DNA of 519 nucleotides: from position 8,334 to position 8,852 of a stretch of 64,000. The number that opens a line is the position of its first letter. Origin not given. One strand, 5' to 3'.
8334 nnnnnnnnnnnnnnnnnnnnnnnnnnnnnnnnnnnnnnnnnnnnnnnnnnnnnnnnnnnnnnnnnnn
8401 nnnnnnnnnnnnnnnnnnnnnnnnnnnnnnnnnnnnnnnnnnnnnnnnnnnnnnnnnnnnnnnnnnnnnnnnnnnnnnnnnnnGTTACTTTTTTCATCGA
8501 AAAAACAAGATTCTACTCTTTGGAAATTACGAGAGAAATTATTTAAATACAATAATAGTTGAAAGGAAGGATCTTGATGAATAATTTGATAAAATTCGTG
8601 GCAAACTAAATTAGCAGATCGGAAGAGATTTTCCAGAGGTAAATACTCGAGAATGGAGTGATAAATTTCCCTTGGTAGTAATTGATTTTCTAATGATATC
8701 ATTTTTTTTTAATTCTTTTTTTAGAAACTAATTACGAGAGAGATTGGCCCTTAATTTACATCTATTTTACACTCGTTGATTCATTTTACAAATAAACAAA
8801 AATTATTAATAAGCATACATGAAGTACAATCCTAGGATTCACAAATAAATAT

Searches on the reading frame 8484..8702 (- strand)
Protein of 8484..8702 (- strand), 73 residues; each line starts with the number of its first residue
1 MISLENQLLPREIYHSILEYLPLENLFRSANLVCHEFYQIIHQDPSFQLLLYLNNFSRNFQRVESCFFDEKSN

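Call 47: search_protein_families(library=pfam, proteins=[window:8484-8702:-], max_evalue=10)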
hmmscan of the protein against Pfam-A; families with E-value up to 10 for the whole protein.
seq(73 aa): 2 families
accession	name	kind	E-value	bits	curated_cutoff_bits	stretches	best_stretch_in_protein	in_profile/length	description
PF12937.12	F-box-like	-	4.6e-07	29.9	24.3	1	8-44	3-38/47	F-box-like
PF00646.38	F-box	-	0.00012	22.3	20.5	1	8-46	3-40/43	F-box domain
